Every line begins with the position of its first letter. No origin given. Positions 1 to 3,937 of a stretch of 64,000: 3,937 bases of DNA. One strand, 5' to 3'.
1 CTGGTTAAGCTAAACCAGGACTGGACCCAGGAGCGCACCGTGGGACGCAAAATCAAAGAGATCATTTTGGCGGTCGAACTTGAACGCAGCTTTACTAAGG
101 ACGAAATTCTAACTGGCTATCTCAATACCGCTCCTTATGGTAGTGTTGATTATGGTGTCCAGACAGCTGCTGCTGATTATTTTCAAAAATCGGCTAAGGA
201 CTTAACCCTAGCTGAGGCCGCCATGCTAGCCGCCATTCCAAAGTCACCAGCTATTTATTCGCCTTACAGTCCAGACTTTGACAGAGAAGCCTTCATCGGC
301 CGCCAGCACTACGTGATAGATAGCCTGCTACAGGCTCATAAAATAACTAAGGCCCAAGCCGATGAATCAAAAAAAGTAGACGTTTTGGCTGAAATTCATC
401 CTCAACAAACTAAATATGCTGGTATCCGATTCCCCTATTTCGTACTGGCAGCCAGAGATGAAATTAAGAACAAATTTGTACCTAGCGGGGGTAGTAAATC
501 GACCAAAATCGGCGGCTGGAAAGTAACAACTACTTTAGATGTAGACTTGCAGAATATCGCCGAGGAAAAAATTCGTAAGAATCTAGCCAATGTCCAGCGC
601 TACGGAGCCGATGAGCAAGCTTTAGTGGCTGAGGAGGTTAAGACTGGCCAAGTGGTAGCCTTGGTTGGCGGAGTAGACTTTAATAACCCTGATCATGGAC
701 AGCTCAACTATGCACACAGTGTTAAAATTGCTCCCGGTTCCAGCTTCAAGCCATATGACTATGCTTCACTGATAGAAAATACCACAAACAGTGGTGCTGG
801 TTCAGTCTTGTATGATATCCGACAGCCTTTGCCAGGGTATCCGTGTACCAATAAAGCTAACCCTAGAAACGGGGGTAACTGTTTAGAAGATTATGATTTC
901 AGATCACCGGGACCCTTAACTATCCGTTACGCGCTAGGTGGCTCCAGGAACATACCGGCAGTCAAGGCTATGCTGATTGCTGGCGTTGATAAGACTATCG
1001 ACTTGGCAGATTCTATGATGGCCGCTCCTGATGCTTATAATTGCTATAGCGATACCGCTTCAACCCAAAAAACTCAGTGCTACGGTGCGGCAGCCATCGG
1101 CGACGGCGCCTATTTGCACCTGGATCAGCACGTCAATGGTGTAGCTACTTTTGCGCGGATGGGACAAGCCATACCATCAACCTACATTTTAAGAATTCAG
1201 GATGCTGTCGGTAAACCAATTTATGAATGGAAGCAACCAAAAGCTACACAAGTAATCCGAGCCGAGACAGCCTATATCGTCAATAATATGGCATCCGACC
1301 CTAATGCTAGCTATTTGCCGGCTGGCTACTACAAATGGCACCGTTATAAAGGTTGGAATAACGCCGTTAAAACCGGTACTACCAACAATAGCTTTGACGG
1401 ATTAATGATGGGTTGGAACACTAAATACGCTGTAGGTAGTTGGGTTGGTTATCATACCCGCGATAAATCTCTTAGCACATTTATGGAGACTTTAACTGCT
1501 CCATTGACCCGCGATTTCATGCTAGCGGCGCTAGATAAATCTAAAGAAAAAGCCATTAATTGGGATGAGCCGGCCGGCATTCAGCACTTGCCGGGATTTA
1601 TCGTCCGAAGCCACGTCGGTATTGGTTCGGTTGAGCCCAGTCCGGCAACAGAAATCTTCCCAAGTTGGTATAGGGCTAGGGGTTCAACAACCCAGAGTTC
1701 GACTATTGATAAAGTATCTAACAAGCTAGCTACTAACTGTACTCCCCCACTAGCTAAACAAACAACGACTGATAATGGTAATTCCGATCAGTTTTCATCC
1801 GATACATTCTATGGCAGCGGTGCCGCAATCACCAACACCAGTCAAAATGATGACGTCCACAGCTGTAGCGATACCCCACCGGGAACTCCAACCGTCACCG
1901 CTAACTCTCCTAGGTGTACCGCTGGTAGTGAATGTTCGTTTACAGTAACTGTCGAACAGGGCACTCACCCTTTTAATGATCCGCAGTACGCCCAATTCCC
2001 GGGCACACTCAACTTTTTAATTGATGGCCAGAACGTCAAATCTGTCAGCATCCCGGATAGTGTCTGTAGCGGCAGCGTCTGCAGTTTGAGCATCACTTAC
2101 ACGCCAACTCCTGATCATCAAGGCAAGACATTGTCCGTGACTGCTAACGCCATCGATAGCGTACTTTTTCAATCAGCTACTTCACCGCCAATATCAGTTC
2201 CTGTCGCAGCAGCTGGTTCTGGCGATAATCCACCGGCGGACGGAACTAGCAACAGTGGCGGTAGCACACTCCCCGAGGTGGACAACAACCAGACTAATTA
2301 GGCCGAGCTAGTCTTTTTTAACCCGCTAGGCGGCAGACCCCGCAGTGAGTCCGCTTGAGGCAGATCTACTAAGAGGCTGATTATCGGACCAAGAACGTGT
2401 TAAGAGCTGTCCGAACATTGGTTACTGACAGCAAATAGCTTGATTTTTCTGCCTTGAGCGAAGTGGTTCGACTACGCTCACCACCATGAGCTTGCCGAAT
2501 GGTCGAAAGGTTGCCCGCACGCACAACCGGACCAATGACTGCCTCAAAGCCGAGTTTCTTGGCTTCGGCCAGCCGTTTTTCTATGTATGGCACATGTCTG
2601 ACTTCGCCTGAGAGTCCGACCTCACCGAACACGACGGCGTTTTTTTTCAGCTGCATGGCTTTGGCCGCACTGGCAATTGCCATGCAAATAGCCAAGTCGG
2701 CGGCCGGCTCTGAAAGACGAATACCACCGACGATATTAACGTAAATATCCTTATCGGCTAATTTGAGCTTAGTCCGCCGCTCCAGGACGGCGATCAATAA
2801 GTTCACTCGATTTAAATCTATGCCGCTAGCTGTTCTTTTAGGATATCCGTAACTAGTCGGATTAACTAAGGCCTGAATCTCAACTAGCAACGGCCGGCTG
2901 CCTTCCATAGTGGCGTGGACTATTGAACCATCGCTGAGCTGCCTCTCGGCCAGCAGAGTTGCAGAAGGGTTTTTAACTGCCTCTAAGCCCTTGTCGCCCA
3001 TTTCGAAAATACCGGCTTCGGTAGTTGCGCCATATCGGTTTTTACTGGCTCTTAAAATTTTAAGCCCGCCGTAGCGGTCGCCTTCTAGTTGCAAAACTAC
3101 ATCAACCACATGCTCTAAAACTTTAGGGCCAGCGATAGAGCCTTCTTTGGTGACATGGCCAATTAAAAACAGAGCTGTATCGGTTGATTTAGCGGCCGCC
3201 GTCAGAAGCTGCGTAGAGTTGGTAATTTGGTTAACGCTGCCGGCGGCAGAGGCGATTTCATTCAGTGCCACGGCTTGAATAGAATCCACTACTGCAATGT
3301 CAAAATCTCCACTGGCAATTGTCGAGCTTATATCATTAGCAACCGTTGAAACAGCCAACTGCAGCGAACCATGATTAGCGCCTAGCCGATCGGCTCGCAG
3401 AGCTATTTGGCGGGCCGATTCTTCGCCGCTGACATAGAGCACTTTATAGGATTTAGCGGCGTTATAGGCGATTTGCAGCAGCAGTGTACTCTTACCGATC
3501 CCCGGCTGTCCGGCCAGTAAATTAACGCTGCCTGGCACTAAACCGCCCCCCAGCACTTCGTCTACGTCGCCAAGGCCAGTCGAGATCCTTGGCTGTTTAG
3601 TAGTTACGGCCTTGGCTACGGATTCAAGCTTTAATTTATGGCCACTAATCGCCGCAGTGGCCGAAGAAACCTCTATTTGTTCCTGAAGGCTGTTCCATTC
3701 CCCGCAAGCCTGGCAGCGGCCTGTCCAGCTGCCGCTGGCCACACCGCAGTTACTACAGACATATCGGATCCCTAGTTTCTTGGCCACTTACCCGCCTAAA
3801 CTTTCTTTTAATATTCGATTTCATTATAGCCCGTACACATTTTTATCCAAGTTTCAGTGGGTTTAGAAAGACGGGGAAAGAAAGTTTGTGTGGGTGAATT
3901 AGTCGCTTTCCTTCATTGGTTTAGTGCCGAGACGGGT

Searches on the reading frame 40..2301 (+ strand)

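Call 84: search_protein_families(library=pfam, proteins=[window:40-2301:+], max_evalue=1e-8)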
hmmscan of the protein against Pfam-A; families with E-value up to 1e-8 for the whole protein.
window:40-2301:+ (753 aa): 2 families
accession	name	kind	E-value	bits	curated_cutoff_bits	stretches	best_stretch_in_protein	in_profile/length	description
PF00912.28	Transgly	-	1.9e-27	96.3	27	1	2-95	86-176/178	Transglycosylase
PF00905.27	Transpeptidase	-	7.7e-10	38.9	22.1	1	195-487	3-280/299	Penicillin binding protein transpeptidase domain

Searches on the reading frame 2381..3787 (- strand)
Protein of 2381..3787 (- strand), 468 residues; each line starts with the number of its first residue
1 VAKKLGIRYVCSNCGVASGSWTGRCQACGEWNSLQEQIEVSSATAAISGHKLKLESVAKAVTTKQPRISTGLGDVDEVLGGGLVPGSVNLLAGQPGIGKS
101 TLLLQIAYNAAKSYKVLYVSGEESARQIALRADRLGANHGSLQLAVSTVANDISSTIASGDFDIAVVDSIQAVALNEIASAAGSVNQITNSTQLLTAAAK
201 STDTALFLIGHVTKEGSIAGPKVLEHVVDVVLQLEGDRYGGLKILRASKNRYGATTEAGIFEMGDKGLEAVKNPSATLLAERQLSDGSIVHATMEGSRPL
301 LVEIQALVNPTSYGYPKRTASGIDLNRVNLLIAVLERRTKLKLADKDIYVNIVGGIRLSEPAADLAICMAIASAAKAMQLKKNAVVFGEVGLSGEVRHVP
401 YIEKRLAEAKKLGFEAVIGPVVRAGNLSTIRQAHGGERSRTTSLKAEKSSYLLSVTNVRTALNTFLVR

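Call 84: search_protein_families(library=pfam, proteins=[window:2381-3787:-], max_evalue=1e-8)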
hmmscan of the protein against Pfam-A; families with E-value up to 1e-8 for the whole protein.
window:2381-3787:- (468 aa): 5 families
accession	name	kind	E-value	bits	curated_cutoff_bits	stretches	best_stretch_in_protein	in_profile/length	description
PF06745.19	ATPase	-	1.4e-16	61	26.6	1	69-154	2-89/231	KaiC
PF13481.12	AAA_25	-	4.1e-13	49.8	27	1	80-216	26-194/195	AAA domain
PF18073.7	Zn_ribbon_LapB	-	2.5e-10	40.3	25.7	1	9-36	1-28/28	Rubredoxin metal binding domain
PF13541.12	ChlI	-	7.7e-10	39.2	27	1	339-420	36-118/121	Subunit ChlI of Mg-chelatase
PF03796.21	DnaB_C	-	1.2e-09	38.4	27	0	68-131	2-66/255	DnaB-like helicase C terminal domain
